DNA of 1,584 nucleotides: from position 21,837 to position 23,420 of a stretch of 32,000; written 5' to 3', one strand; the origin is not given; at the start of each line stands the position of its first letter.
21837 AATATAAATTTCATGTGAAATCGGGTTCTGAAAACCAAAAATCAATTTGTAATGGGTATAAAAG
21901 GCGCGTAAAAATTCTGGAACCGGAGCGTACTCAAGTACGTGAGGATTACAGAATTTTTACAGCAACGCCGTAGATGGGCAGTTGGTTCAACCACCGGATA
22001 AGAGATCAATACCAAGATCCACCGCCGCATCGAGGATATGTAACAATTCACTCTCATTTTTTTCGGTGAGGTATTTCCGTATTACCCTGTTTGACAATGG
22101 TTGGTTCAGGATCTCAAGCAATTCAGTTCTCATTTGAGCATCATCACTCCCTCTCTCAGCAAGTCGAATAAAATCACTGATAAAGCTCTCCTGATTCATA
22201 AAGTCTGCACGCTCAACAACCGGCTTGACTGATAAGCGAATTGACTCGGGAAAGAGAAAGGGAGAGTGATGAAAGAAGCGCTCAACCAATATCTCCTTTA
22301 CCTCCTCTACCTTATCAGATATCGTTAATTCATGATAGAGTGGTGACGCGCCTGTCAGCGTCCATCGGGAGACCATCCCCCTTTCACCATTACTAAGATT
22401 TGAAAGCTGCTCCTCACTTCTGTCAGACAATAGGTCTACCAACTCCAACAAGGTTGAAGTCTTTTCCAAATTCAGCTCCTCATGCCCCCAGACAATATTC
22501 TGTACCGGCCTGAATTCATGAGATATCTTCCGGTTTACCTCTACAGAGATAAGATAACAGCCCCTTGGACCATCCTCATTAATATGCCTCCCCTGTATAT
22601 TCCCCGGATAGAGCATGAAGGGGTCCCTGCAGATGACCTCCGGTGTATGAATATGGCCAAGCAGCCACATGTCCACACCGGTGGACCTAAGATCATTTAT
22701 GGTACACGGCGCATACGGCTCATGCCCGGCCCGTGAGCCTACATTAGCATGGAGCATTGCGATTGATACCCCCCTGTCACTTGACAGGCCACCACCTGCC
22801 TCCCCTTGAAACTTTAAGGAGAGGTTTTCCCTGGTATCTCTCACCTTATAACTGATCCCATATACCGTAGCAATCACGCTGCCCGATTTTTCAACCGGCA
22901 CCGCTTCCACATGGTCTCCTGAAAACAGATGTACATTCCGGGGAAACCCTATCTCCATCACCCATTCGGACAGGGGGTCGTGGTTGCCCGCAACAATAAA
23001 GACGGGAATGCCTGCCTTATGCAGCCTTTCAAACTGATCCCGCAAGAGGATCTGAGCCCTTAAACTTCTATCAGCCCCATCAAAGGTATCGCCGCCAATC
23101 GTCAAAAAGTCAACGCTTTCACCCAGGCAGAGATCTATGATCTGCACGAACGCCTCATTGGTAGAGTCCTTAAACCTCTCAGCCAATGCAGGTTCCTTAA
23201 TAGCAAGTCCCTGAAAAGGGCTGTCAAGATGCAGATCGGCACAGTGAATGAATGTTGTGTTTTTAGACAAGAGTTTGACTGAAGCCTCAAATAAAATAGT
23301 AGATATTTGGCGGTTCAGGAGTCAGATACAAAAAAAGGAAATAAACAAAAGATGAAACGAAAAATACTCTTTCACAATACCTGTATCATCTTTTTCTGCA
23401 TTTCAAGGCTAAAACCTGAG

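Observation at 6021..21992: A yhaO-yhaN (sbcD/sbcC-like) gene pair pulled ~16 kb apart by a stress-regulon block with direct B repeats near both junctions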

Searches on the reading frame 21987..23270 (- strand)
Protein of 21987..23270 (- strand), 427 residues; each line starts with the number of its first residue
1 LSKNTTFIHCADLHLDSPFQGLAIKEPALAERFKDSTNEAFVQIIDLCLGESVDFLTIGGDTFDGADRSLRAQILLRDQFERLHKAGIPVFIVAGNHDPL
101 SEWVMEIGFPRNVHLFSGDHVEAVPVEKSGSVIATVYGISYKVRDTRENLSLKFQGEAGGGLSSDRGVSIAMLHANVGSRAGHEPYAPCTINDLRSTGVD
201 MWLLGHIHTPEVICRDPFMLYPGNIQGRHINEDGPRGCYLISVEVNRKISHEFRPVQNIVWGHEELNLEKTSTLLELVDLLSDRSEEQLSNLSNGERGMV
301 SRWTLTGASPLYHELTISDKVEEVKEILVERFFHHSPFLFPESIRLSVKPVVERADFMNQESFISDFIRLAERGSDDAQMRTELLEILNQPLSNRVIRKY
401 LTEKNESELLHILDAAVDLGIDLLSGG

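Call 4: search_protein_families(library=pfam, proteins=[window:21987-23270:-])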
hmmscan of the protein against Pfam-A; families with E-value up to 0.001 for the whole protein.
window:21987-23270:- (427 aa): 2 families
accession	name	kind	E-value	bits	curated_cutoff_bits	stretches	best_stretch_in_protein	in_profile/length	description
PF00149.33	Metallophos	-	2.4e-15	57.9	21.5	1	6-210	2-191/191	Calcineurin-like phosphoesterase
PF12850.12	Metallophos_2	-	0.0004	20.9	27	0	80-229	42-139/154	Calcineurin-like phosphoesterase superfamily domain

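Call 8: find_encoding_contigs(protein=window:21987-23270:-, flank=10000, max_places=6)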
Protein window:21987-23270:- (427 aa): 2 contigs read that carry it; 2 places shown.
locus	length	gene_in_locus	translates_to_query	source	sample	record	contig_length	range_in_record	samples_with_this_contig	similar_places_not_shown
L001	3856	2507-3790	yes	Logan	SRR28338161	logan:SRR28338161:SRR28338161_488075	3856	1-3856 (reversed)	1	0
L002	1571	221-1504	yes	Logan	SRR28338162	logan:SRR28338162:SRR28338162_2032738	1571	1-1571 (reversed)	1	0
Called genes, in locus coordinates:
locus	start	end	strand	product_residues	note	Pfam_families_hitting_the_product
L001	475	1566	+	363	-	PF01926:MMR_HSR1, PF02421:FeoB_N (weak), PF06071:YchF-GTPase_C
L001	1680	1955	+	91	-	PF05168:HEPN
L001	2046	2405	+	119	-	PF01909:NTP_transf_2, PF18765:Polbeta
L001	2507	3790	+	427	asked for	PF00149:Metallophos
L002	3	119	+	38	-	?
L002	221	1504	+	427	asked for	PF00149:Metallophos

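Call 9: find_homologous_proteins(query=window:21987-23270:-, max_evalue=1e-20)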
Query window:21987-23270:- (427 aa): 4181 proteins with E <= 1e-20 among 8000 candidates; the best 120 are listed.
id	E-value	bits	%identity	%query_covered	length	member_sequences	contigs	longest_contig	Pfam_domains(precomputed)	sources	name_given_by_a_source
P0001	1.2e-286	968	100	100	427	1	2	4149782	PF00149.34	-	-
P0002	4.5e-256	867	90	100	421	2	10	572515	PF00149.34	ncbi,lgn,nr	ncbi:MAG: exonuclease SbcCD subunit D [Candidatus Scalindua sp.]|nr:DNA repair exonuclease [Planctom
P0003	9.9e-243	823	85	100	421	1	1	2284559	PF00149.34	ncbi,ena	-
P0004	5.2e-231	785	80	100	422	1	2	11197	PF12850.13,PF00149.34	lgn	-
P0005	1.9e-230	783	81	100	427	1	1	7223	PF00149.34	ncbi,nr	ncbi:MAG: DNA repair exonuclease [Planctomycetes bacterium]|nr:DNA repair exonuclease [Planctomyceto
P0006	2.1e-202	691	71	99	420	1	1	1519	PF12850.13,PF00149.34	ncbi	-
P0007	2.0e-200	684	70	100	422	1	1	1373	PF12850.13,PF00149.34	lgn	-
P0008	2.1e-199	681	69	100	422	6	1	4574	PF00149.34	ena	-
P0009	3.4e-199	680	70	99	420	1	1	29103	PF12850.13,PF00149.34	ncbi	ncbi:MAG: metallophosphoesterase family protein [Candidatus Scalindua sp.]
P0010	2.7e-198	677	69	100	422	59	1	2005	PF12850.13,PF00149.34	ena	-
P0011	3.2e-198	677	70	99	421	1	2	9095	PF12850.13,PF00149.34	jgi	jgi:DNA repair exonuclease SbcCD nuclease subunit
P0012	3.4e-198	677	69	99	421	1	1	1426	PF00149.34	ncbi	-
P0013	1.4e-197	675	70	99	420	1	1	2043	PF12850.13,PF00149.34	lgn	-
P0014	2.6e-197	674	70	99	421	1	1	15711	PF12850.13,PF00149.34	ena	-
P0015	8.4e-197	672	68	100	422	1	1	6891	PF00149.34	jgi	jgi:DNA repair exonuclease SbcCD nuclease subunit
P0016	4.4e-196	670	69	99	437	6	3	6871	PF00149.34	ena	-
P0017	5.5e-196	670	68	100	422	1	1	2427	PF12850.13,PF00149.34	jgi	jgi:DNA repair protein SbcD/Mre11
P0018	1.7e-195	668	68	100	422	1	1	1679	PF12850.13,PF00149.34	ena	-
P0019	2.4e-195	667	67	100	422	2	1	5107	PF12850.13,PF00149.34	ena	-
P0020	4.2e-195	667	68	100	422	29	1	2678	PF12850.13,PF00149.34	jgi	-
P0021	5.0e-195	666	68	98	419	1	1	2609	PF12850.13,PF00149.34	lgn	-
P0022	3.5e-194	664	67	100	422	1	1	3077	PF12850.13,PF00149.34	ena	-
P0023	7.3e-194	663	67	100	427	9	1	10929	PF12850.13,PF00149.34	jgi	jgi:DNA repair exonuclease SbcCD nuclease subunit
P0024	1.1e-193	662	67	100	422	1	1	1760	PF12850.13,PF00149.34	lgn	-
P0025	1.4e-193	662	69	98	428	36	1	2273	PF12850.13,PF00149.34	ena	-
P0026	1.6e-193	661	67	100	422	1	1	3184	PF12850.13,PF00149.34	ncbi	-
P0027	2.3e-193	661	67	100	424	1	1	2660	PF12850.13,PF00149.34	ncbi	-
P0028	5.0e-193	660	67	99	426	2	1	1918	PF12850.13,PF00149.34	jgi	jgi:DNA repair exonuclease SbcCD nuclease subunit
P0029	6.6e-193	659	67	100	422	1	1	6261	PF12850.13,PF00149.34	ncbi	-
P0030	1.2e-192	658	67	100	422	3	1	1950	PF12850.13,PF00149.34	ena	-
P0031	9.7e-192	656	68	98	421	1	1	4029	PF12850.13,PF00149.34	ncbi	-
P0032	2.0e-191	654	66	100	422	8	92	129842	PF12850.13,PF00149.34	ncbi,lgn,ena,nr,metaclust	ncbi:MAG: DNA repair exonuclease [Candidatus Scalindua sp.]|nr:DNA repair exonuclease [Candidatus Sc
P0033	3.4e-191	654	68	98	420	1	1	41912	PF12850.13,PF00149.34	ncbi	-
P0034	2.5e-190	651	68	97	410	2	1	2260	PF12850.13,PF00149.34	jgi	jgi:DNA repair exonuclease SbcCD nuclease subunit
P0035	2.8e-190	651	67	100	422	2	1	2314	PF00149.34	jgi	jgi:exonuclease SbcD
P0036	3.3e-190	650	66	98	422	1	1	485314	PF12850.13,PF00149.34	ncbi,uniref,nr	ncbi:DNA repair exonuclease [Candidatus Scalindua japonica]|uniref:DNA repair exonuclease n=1 Tax=Ca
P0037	2.8e-189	647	67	97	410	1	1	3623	PF12850.13,PF00149.34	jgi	jgi:DNA repair exonuclease SbcCD nuclease subunit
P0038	3.0e-189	647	66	100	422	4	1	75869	PF12850.13,PF00149.34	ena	-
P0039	6.4e-189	646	66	100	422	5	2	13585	PF12850.13,PF00149.34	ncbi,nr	ncbi:MAG: DNA repair exonuclease [Candidatus Scalindua sp.]|nr:DNA repair exonuclease [Candidatus Sc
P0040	4.5e-188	643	68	98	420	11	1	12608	PF12850.13,PF00149.34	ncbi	-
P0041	5.0e-188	643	66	100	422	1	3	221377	PF12850.13,PF00149.34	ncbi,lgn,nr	ncbi:MAG: DNA repair exonuclease [Candidatus Scalindua rubra]|nr:DNA repair exonuclease [Candidatus 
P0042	5.9e-188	643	67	97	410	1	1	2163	PF12850.13,PF00149.34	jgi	jgi:DNA repair exonuclease SbcCD nuclease subunit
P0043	6.5e-186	636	65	100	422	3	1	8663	PF12850.13,PF00149.34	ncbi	-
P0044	1.7e-185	635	66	98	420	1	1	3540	PF12850.13,PF00149.34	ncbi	-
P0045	2.3e-185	635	65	98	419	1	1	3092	PF12850.13,PF00149.34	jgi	-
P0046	1.8e-184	632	66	96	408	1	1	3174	PF12850.13,PF00149.34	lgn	-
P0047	6.3e-183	626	64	98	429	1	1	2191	PF00149.34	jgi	-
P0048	7.7e-182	623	64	100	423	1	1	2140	PF12850.13,PF00149.34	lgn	-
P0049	1.2e-181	622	67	93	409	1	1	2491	PF12850.13,PF00149.34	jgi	-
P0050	2.5e-181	621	68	93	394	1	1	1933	PF12850.13,PF00149.34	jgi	jgi:DNA repair exonuclease SbcCD nuclease subunit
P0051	3.4e-181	621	68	93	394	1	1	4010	PF12850.13,PF00149.34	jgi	jgi:DNA repair exonuclease SbcCD nuclease subunit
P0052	8.5e-181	619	67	93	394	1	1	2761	PF12850.13,PF00149.34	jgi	jgi:DNA repair exonuclease SbcCD nuclease subunit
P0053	5.9e-171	587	63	94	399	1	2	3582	PF12850.13,PF00149.34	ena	-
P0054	1.5e-157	543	65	85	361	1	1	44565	PF12850.13,PF00149.34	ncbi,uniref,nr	ncbi:MAG: putative metallophosphoesterase YhaO [Candidatus Scalindua brodae]|uniref:Putative metallo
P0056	4.6e-130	452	68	67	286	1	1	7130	PF12850.13,PF00149.34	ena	-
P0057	3.1e-127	443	68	66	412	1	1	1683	PF00149.34,PF12704.15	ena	-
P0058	4.3e-102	360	44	98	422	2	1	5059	PF12850.13,PF00149.34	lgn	-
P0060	2.0e-99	351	41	96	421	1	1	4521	PF12850.13,PF00149.34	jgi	-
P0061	2.3e-94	335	41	99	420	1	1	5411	PF00149.34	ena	-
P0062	8.0e-94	333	41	99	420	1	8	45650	PF00149.34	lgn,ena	-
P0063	1.9e-93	332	40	98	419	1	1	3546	PF12850.13,PF00149.34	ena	-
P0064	3.2e-93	331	41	99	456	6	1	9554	PF00149.34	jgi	jgi:exonuclease SbcD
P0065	4.2e-93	331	42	99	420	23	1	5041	PF00149.34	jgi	jgi:DNA repair exonuclease SbcCD nuclease subunit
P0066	4.3e-93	331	42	99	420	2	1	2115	PF00149.34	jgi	jgi:DNA repair exonuclease SbcCD nuclease subunit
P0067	1.1e-92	329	41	99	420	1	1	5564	PF12850.13,PF00149.34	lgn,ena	-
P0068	1.3e-92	329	41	99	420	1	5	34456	PF00149.34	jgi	jgi:exonuclease SbcD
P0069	2.8e-92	328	42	93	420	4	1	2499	PF12850.13,PF00149.34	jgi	jgi:DNA repair exonuclease SbcCD nuclease subunit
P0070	3.3e-92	328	39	97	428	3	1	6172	PF12850.13,PF00149.34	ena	-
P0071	4.7e-92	327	42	99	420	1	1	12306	PF00149.34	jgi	jgi:exonuclease SbcD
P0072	8.1e-92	326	42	93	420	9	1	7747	PF00149.34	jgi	jgi:DNA repair exonuclease SbcCD nuclease subunit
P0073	1.1e-91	326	41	100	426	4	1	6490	PF12850.13,PF00149.34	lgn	-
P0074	1.3e-91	326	39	99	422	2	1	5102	PF12850.13,PF00149.34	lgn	-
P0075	1.8e-91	325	39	99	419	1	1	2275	PF00149.34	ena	-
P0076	2.3e-91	325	42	93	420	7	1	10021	PF00149.34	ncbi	-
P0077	2.5e-91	325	40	99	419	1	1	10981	PF00149.34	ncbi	-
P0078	3.7e-91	324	41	95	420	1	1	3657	PF00149.34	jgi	jgi:DNA repair exonuclease SbcCD nuclease subunit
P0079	8.5e-91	323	40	98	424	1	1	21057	PF12850.13,PF00149.34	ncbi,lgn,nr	ncbi:MAG: DNA repair exonuclease [Desulfobacca sp.]|nr:DNA repair exonuclease [Desulfobacca sp.]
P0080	3.6e-90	321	40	99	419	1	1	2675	PF00149.34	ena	-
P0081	6.5e-90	320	41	93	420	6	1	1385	PF00149.34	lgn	-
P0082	9.5e-90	320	39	99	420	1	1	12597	PF12850.13,PF00149.34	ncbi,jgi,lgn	ncbi:MAG: DNA repair exonuclease [Desulfobacteraceae bacterium]|jgi:DNA repair exonuclease SbcCD nuc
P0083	1.8e-89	319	40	96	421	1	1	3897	PF12850.13,PF00149.34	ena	-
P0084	1.9e-89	319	40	99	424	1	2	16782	PF12850.13,PF00149.34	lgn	-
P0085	2.2e-89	318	38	98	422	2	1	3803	PF12850.13,PF00149.34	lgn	-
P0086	2.6e-89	318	40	99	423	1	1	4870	PF00149.34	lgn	-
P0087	4.5e-89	317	40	99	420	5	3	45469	PF00149.34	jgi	jgi:DNA repair exonuclease SbcCD nuclease subunit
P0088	5.5e-89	317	40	98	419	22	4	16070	PF12850.13,PF00149.34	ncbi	-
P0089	5.5e-89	317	40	99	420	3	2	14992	PF00149.34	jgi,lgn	-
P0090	5.9e-89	317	40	100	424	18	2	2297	PF00149.34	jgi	-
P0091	8.2e-89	316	39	99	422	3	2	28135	PF00149.34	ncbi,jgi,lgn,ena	-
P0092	1.1e-88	316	39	99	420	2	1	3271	PF12850.13,PF00149.34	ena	-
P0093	1.3e-88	316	37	100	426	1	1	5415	PF12850.13,PF00149.34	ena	-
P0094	1.4e-88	316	38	98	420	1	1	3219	PF00149.34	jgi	jgi:DNA repair exonuclease SbcCD nuclease subunit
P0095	1.5e-88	316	38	98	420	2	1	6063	PF00149.34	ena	-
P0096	2.9e-88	315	39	92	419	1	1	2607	PF12850.13,PF00149.34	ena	-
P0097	3.2e-88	315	39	99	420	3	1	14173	PF00149.34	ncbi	-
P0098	4.5e-88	314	39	99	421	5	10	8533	PF00149.34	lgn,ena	-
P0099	5.2e-88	314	40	100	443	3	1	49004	PF12850.13,PF00149.34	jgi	-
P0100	5.3e-88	314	37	100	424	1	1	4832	PF12850.13,PF00149.34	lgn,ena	-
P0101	5.8e-88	314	40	99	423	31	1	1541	PF12850.13,PF00149.34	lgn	-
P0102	7.1e-88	313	39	98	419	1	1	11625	PF12850.13,PF00149.34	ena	-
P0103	1.0e-87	313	37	99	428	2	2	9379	PF00149.34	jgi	-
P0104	1.1e-87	313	38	99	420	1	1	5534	PF00149.34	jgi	jgi:DNA repair exonuclease SbcCD nuclease subunit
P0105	1.1e-87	313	39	99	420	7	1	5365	PF00149.34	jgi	jgi:exonuclease SbcD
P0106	1.2e-87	313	43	86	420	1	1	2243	PF00149.34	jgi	jgi:exonuclease SbcD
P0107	1.5e-87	312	41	99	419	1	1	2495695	PF12850.13,PF00149.34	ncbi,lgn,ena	-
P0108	1.6e-87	312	43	86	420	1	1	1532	PF00149.34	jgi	jgi:exonuclease SbcD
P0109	1.7e-87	312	40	99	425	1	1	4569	PF12850.13,PF00149.34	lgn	-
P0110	1.9e-87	312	40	99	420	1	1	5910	PF00149.34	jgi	-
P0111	2.0e-87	312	40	100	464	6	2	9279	PF12850.13,PF00149.34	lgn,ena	-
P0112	2.0e-87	312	40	99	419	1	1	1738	PF12850.13,PF00149.34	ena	-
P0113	2.5e-87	312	40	99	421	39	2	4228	PF12850.13,PF00149.34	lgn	-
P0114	3.0e-87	311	40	99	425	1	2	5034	PF12850.13,PF00149.34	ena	-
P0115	4.1e-87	311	40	99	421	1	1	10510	PF12850.13,PF00149.34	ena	-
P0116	4.2e-87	311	38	99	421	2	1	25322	PF12850.13,PF00149.34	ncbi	ncbi:MAG: metallophosphoesterase family protein [Desulfatiglandales bacterium]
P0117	4.6e-87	311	42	98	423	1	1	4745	PF12850.13,PF00149.34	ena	-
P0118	4.9e-87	311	38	99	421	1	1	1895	PF12850.13,PF00149.34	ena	-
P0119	5.8e-87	310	38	98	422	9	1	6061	PF12850.13,PF00149.34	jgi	jgi:DNA repair exonuclease SbcCD nuclease subunit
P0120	6.5e-87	310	39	99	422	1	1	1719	PF12850.13,PF00149.34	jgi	-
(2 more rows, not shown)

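Call 10: find_encoding_contigs(protein=P0002, flank=10000, max_places=3)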
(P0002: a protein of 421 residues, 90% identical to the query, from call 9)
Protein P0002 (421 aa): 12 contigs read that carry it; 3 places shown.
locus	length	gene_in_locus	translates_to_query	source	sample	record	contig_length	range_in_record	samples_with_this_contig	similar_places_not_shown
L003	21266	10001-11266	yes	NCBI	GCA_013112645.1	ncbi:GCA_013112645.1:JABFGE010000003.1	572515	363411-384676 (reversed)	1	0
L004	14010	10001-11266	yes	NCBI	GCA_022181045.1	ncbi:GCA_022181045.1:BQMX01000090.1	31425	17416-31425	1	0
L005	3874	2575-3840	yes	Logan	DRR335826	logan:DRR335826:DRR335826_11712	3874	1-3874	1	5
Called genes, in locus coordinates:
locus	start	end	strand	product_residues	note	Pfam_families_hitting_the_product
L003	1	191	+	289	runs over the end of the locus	PF02629:CoA_binding, PF13380:CoA_binding_2 (faint), PF13607:Succ_CoA_lig, PF00549:Ligase_CoA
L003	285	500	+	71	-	PF12838:Fer4_7 (faint), PF13187:Fer4_9 (faint), PF13484:Fer4_16 (faint), PF14697:Fer4_21 (faint), PF12797:Fer4_2 (faint), PF12837:Fer4_6 (faint), PF13237:Fer4_10 (weak), PF00037:Fer4 (weak)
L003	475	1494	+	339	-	PF01855:POR_N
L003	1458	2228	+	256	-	PF02775:TPP_enzyme_C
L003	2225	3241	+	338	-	PF00583:Acetyltransf_1 (weak), PF01558:POR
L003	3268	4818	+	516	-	PF01676:Metalloenzyme, PF06415:iPGM_N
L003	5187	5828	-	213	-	PF05494:MlaC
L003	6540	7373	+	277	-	PF13509:S1_2, PF17783:WHD_CvfB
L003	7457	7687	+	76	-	PF09905:VF530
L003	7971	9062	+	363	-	PF01926:MMR_HSR1, PF02421:FeoB_N (weak), PF06071:YchF-GTPase_C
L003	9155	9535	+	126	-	PF05168:HEPN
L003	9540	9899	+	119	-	PF01909:NTP_transf_2, PF18765:Polbeta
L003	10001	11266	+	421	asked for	PF00149:Metallophos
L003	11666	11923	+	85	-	PF04014:MazE_antitoxin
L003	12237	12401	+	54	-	-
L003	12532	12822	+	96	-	-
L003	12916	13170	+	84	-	PF04221:RelB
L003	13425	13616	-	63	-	-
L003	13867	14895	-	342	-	PF13701:DDE_Tnp_1_4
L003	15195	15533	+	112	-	PF05973:Gp49 (weak)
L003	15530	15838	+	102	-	PF21716:dnstrm_HI1420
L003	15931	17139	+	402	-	PF17874:TPR_MalT, PF24885:TPR_NPHP3, PF13374:TPR_10, PF13424:TPR_12, PF13374:TPR_10, PF13424:TPR_12, PF24885:TPR_NPHP3, PF13374:TPR_10, +12 more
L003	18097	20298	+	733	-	PF02743:dCache_1 (weak), PF00211:Guanylate_cyc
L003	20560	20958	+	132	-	PF05168:HEPN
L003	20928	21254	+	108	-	PF22600:MTPAP-like_central (weak), PF01909:NTP_transf_2, PF18765:Polbeta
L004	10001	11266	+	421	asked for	PF00149:Metallophos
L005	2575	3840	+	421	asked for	PF00149:Metallophos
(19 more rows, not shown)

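Call 11: find_encoding_contigs(protein=P0003, flank=10000, max_places=2)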
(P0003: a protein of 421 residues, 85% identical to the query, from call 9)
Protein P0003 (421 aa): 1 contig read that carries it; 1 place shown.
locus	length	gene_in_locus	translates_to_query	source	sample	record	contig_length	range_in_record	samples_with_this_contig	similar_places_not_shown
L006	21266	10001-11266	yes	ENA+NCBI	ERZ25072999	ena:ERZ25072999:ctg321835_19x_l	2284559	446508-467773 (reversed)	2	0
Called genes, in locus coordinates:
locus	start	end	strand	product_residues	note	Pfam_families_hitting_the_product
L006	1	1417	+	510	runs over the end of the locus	PF13489:Methyltransf_23, PF07021:MetW, PF08241:Methyltransf_11 (weak), PF13649:Methyltransf_25 (weak)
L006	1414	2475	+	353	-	PF13439:Glyco_transf_4 (weak), PF00534:Glycos_transf_1, PF13692:Glyco_trans_1_4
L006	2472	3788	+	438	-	PF00534:Glycos_transf_1, PF13692:Glyco_trans_1_4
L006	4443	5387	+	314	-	-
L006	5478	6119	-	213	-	PF05494:MlaC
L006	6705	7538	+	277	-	PF13509:S1_2, PF17783:WHD_CvfB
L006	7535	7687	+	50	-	PF09905:VF530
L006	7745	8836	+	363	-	PF01926:MMR_HSR1, PF02421:FeoB_N (weak), PF06071:YchF-GTPase_C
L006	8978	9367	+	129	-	PF05168:HEPN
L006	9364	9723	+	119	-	PF01909:NTP_transf_2, PF18765:Polbeta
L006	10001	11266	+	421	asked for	PF00149:Metallophos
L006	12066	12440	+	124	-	PF00543:P-II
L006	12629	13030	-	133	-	PF01814:Hemerythrin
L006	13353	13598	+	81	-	PF22513:FitA-like_RHH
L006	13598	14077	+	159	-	PF01850:PIN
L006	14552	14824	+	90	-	-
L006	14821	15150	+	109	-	PF05016:ParE_toxin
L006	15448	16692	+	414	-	PF13289:SIR2_2 (weak)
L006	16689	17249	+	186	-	PF20289:MComp1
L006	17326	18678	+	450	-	PF01609:DDE_Tnp_1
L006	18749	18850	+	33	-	-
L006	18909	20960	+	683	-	PF02463:SMC_N, PF13175:AAA_15, PF13476:AAA_23, PF13555:AAA_29, PF13304:AAA_21 (faint)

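Call 12: find_encoding_contigs(protein=P0036, flank=10000, max_places=2)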
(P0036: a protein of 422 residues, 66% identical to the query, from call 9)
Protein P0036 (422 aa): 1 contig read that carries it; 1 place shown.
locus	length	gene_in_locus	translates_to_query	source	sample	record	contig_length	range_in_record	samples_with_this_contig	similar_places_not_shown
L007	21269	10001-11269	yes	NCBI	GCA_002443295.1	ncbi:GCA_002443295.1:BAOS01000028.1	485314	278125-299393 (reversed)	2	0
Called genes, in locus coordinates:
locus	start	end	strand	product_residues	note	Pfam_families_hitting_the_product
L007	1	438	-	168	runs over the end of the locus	PF00512:HisKA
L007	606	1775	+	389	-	PF01071:GARS_A (weak), PF08442:ATP-grasp_2, PF13549:ATP-grasp_5 (weak), PF24948:Citrate_synth_N, PF00549:Ligase_CoA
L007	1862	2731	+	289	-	PF02629:CoA_binding, PF13380:CoA_binding_2 (weak), PF13607:Succ_CoA_lig, PF00549:Ligase_CoA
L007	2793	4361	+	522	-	PF01676:Metalloenzyme, PF06415:iPGM_N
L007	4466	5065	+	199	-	PF26915:Phage_P4_cII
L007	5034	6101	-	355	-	PF14350:Beta_protein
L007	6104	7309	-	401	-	PF06114:Peptidase_M78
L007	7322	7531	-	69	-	PF09907:HigB_toxin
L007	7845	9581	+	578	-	PF01609:DDE_Tnp_1, PF13701:DDE_Tnp_1_4 (weak)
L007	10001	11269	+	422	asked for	PF00149:Metallophos, PF12850:Metallophos_2 (weak)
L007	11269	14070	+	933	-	PF02463:SMC_N (faint), PF13476:AAA_23, PF13514:AAA_27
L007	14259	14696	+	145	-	-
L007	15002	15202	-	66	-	PF00313:CSD, PF08206:OB_RNB (weak)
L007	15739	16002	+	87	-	PF13783:DUF4177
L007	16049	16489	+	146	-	PF00582:Usp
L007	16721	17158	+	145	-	-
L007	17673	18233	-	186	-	-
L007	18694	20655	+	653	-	PF04879:Molybdop_Fe4S4, PF00384:Molybdopterin, PF01568:Molydop_binding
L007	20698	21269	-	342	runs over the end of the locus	PF07885:Ion_trans_2, PF02254:TrkA_N, PF06241:Castor_Poll_mid (weak), PF02080:TrkA_C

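Call 35: search_protein_families(library=padloc, proteins=[window:21987-23270:-], max_evalue=0.001)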
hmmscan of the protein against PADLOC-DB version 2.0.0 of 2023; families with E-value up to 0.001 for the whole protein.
window:21987-23270:- (427 aa): 1 family
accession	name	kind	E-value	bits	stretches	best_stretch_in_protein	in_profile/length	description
PDLC00736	Effector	-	0.00062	16.8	0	41-98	28-85/561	Endonuclease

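Call 42: find_encoding_contigs(protein=P0107, flank=5000, max_places=1)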
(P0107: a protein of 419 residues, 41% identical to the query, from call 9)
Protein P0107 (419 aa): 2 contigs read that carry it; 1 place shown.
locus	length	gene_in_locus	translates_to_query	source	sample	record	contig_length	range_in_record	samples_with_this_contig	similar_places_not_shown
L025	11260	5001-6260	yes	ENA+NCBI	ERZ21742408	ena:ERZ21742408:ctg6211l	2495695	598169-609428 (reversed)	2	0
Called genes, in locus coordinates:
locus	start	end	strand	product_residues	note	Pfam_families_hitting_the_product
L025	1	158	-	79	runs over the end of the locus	-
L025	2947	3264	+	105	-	-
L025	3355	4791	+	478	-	PF02878:PGM_PMM_I, PF02879:PGM_PMM_II, PF02880:PGM_PMM_III, PF00408:PGM_PMM_IV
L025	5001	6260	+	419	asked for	PF00149:Metallophos, PF12850:Metallophos_2 (weak)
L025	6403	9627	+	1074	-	PF02463:SMC_N (faint), PF13175:AAA_15 (weak), PF13476:AAA_23, PF13514:AAA_27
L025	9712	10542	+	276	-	PF00459:Inositol_P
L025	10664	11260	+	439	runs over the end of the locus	PF00890:FAD_binding_2 (weak), PF01134:GIDA, PF01262:AlaDh_PNT_C (weak), PF01266:DAO, PF07992:Pyr_redox_2 (weak), PF12831:FAD_oxidored, PF13450:NAD_binding_8 (weak)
